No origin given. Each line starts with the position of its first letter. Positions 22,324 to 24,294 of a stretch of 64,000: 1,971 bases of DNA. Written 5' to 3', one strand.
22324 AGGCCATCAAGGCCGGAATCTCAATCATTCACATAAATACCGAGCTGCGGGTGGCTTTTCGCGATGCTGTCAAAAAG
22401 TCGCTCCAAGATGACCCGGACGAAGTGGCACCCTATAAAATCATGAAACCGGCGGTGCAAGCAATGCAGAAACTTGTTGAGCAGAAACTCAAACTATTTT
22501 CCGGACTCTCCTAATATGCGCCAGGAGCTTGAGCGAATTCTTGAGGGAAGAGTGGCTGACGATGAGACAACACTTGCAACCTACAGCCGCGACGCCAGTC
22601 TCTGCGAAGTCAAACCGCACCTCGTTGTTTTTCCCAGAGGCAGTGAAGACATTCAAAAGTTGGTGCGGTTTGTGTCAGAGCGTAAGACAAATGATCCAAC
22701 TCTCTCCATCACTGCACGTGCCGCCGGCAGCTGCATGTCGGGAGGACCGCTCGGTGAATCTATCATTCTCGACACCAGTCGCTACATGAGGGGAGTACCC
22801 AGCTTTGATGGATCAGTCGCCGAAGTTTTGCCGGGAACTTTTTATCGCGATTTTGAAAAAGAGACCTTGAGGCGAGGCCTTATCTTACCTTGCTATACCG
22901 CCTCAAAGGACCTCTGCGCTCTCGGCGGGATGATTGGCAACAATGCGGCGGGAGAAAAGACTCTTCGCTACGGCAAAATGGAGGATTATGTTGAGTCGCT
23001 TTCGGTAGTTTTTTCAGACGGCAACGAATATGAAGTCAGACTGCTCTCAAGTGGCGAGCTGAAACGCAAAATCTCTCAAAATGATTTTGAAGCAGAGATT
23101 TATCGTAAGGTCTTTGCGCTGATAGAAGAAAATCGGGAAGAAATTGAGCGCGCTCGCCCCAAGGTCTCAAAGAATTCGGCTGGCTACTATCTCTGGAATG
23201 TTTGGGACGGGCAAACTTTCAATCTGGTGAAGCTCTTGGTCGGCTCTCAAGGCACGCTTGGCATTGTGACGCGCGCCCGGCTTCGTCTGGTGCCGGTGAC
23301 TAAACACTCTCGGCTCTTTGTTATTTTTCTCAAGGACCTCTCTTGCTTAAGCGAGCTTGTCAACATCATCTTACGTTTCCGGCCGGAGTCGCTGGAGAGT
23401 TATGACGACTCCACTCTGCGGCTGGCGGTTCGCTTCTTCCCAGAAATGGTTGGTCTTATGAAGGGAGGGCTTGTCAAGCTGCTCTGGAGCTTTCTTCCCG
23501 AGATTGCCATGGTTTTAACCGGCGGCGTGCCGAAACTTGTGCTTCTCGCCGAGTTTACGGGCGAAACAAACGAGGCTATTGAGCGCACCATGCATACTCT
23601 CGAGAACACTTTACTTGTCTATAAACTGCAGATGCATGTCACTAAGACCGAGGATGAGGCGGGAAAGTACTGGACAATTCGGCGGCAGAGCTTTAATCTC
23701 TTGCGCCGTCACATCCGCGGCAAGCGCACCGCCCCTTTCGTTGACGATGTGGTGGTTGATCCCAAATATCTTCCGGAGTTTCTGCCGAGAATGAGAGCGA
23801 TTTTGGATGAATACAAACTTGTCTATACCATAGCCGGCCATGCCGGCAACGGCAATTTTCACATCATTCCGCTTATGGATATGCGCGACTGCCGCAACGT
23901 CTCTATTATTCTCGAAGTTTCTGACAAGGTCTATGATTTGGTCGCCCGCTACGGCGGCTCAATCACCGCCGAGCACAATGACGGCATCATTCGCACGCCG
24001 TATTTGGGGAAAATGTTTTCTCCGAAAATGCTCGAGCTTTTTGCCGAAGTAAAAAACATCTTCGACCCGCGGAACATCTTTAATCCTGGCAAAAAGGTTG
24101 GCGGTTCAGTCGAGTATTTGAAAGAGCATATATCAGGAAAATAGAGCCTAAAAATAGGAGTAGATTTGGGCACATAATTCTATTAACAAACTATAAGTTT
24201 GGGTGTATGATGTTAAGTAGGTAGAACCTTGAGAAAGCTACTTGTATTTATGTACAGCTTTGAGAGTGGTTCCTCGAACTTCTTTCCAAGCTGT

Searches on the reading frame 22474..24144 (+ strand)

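Call 11: search_protein_families(library=pfam, proteins=[window:22474-24144:+])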
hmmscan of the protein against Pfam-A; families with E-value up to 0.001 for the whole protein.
window:22474-24144:+ (556 aa): 2 families
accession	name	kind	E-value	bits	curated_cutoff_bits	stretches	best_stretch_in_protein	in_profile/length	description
PF02913.24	FAD-oxidase_C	-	1.1e-44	153.4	21.2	1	279-540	5-247/248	FAD linked oxidases, C-terminal domain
PF01565.28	FAD_binding_4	-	2.7e-23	82.6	26.4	1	48-186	1-136/139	FAD binding domain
